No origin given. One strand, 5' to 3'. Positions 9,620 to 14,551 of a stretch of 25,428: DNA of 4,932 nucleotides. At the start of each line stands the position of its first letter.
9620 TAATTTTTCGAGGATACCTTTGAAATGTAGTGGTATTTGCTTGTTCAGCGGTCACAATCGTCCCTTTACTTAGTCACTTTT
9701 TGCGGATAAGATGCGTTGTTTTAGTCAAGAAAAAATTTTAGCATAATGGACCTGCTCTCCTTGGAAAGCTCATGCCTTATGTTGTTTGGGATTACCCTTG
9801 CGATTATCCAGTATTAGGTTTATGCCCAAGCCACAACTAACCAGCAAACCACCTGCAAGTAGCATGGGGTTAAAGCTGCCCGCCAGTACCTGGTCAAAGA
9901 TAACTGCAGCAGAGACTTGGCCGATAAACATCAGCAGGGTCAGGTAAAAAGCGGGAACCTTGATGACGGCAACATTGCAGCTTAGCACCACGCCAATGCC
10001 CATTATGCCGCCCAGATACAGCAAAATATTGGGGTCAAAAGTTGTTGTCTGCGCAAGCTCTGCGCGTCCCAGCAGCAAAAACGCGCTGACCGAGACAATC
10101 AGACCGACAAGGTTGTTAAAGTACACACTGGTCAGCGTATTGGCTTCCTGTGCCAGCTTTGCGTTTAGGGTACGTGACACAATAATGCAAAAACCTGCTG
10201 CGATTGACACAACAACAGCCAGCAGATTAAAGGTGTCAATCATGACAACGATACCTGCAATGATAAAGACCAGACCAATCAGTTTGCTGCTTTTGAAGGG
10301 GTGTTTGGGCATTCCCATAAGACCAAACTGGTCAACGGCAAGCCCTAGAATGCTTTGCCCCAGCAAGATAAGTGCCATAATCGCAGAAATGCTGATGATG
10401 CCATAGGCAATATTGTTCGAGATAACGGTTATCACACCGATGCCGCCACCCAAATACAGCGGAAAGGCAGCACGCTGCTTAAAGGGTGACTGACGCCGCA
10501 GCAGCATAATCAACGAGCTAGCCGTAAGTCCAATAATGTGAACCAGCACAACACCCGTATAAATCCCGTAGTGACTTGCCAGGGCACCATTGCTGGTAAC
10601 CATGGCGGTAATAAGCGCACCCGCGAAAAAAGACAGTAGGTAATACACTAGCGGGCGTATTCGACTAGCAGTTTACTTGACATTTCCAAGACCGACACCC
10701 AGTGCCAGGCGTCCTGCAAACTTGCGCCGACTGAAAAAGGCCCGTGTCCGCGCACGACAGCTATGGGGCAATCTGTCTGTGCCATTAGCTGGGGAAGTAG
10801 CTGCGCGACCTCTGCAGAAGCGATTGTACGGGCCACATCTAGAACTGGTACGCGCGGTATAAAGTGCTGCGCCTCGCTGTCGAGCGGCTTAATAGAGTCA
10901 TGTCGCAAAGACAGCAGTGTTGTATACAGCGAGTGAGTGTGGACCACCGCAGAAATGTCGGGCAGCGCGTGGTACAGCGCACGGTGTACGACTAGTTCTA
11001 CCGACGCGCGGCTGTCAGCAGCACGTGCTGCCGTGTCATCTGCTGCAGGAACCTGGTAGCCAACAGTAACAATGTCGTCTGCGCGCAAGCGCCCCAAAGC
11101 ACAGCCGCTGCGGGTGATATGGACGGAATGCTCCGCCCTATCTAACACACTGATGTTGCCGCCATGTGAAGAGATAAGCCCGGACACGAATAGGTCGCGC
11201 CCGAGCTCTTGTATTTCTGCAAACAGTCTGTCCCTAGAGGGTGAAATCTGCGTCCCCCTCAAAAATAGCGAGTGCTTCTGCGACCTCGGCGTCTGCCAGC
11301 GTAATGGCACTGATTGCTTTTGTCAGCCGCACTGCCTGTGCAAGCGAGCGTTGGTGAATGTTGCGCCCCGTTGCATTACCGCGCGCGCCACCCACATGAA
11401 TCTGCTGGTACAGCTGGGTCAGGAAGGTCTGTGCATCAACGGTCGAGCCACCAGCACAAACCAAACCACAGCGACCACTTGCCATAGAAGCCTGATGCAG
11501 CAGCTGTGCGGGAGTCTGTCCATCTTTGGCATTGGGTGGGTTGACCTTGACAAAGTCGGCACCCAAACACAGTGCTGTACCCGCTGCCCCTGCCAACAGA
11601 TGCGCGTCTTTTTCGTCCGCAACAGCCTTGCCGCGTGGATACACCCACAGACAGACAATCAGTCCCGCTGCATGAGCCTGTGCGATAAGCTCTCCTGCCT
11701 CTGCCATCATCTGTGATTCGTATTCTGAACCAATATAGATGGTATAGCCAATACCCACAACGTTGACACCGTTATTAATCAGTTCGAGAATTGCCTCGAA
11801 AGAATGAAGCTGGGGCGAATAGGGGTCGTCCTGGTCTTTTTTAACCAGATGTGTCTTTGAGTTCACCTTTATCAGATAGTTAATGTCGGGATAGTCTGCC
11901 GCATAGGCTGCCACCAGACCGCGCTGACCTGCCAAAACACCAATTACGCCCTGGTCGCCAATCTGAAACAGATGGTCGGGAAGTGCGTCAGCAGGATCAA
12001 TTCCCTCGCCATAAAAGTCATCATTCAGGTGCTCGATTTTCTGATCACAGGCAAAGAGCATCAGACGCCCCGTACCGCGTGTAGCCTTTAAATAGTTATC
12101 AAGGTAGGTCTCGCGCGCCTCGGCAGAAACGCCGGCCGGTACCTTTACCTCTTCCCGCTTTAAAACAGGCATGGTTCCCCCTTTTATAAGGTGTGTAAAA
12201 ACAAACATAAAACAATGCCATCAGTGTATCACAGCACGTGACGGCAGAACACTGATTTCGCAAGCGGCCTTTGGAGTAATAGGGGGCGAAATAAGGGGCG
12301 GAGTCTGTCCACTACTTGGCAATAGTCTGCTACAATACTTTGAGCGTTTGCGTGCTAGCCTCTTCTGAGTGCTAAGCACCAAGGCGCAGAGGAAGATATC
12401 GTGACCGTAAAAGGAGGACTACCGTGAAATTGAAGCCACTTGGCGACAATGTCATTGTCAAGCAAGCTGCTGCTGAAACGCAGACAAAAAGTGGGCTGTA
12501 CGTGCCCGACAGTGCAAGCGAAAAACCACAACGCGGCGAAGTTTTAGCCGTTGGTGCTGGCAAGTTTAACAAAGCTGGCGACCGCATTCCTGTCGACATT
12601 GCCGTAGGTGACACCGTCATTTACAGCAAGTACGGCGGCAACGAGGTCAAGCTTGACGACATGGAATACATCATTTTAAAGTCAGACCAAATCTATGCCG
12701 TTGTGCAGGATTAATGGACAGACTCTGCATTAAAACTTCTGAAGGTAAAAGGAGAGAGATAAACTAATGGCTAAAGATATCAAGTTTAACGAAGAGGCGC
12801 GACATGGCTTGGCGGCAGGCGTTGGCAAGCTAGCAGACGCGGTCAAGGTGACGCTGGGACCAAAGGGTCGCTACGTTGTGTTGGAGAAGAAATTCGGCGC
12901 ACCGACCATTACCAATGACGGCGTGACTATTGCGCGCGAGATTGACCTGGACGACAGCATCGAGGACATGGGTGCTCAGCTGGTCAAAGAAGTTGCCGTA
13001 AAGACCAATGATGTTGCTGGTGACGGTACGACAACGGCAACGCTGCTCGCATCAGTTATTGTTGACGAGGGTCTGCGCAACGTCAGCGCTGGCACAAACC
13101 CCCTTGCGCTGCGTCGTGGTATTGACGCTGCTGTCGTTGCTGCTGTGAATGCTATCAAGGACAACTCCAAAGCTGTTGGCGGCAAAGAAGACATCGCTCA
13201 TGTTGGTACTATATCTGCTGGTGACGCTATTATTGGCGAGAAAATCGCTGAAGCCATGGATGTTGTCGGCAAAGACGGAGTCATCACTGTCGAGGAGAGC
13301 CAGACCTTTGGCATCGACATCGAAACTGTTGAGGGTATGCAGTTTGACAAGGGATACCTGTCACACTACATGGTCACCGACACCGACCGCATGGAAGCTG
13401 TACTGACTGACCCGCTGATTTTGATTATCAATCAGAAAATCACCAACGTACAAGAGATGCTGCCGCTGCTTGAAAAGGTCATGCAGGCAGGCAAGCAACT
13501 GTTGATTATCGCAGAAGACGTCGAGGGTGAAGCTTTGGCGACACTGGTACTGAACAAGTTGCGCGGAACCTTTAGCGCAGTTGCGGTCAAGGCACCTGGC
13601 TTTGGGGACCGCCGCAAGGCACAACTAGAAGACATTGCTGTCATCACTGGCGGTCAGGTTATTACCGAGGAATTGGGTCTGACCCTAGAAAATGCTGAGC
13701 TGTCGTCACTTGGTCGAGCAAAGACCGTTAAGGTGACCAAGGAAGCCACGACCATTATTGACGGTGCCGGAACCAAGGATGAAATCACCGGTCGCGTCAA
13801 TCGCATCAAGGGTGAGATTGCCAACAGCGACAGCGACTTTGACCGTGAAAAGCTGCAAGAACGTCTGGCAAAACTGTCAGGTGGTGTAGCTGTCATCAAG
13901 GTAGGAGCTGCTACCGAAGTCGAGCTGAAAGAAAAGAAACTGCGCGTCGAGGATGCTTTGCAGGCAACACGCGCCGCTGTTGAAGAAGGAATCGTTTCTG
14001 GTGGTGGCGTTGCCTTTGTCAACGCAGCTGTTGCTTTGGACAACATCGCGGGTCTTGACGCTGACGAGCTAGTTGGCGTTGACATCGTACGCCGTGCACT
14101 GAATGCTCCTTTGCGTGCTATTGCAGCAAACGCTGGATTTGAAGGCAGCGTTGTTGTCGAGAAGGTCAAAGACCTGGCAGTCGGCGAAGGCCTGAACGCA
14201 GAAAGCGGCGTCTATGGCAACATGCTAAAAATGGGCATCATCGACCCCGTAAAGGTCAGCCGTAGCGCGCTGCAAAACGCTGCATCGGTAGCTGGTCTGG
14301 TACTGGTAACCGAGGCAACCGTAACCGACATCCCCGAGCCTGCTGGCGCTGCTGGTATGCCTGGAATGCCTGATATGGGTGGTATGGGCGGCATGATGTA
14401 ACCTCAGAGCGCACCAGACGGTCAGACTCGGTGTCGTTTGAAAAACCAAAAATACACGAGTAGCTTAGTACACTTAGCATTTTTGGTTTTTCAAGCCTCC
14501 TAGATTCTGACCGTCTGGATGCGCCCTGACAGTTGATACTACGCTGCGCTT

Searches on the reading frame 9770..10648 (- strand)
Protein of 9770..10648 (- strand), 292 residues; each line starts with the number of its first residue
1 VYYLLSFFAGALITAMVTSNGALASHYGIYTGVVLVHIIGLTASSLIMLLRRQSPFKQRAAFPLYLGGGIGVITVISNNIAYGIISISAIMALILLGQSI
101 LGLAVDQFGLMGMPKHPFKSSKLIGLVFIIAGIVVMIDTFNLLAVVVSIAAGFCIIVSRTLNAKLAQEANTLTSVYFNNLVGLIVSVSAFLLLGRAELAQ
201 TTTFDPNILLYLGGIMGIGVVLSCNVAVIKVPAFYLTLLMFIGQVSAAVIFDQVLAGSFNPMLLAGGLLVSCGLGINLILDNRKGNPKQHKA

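Call 12: search_protein_families(library=pfam, proteins=[window:9770-10648:-], max_evalue=0.001)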
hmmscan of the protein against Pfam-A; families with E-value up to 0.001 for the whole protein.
window:9770-10648:- (292 aa): 1 family
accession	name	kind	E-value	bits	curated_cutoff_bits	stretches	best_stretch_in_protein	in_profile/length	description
PF04657.19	DMT_YdcZ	-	2.2e-38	132.1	24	2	2-134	2-139/140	Putative inner membrane exporter, YdcZ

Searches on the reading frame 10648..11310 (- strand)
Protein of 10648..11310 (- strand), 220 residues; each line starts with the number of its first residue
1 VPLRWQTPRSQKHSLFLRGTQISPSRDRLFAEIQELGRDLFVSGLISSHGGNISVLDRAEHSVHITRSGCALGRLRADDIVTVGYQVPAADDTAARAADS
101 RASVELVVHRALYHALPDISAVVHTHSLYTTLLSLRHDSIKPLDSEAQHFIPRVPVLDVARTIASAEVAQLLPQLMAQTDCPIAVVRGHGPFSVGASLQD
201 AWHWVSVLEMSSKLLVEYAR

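Call 12: search_protein_families(library=pfam, proteins=[window:10648-11310:-], max_evalue=0.001)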
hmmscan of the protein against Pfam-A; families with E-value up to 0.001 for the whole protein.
window:10648-11310:- (220 aa): 1 family
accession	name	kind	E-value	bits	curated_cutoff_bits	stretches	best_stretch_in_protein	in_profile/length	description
PF00596.27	Aldolase_II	-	2.4e-36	125.8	22.2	1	32-214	2-181/183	Class II Aldolase and Adducin N-terminal domain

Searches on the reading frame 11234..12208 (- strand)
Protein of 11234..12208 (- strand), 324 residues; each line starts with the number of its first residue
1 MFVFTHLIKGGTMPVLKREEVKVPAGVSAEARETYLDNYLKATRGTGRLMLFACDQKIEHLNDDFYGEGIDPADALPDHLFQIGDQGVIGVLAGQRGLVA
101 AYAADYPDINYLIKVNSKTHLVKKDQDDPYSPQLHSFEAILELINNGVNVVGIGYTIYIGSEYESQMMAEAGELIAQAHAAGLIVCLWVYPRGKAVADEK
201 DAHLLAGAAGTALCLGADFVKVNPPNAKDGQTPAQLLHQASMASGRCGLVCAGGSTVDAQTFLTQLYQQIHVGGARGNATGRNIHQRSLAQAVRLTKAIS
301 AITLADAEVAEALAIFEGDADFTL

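Call 12: search_protein_families(library=pfam, proteins=[window:11234-12208:-], max_evalue=0.001)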
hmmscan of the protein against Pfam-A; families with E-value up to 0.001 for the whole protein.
window:11234-12208:- (324 aa): 1 family
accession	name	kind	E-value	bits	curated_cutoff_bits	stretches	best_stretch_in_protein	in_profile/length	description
PF01791.15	DeoC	-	5.9e-37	127.9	23.8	1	50-287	2-229/229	DeoC/LacD family aldolase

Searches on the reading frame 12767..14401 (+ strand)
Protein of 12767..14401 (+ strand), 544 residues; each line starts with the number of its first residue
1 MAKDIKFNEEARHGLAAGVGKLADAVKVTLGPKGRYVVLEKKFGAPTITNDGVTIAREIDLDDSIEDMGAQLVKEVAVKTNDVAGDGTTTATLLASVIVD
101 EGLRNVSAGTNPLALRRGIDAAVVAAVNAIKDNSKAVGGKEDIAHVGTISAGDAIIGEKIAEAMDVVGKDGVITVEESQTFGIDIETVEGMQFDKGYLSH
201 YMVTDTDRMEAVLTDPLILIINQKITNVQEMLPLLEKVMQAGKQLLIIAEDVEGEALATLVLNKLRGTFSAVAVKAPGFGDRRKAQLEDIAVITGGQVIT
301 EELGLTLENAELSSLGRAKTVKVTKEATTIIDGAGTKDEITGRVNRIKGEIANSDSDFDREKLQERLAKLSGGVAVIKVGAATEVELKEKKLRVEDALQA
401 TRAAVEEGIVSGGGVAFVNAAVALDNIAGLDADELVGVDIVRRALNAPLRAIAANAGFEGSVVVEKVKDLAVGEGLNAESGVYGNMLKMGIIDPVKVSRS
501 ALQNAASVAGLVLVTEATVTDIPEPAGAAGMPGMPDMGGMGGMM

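Call 12: search_protein_families(library=pfam, proteins=[window:12767-14401:+], max_evalue=0.001)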
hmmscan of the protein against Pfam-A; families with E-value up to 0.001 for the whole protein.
window:12767-14401:+ (544 aa): 1 family
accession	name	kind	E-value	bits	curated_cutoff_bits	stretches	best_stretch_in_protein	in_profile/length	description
PF00118.29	Cpn60_TCP1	-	6.3e-69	233.4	34.3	1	22-521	1-488/490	TCP-1/cpn60 chaperonin family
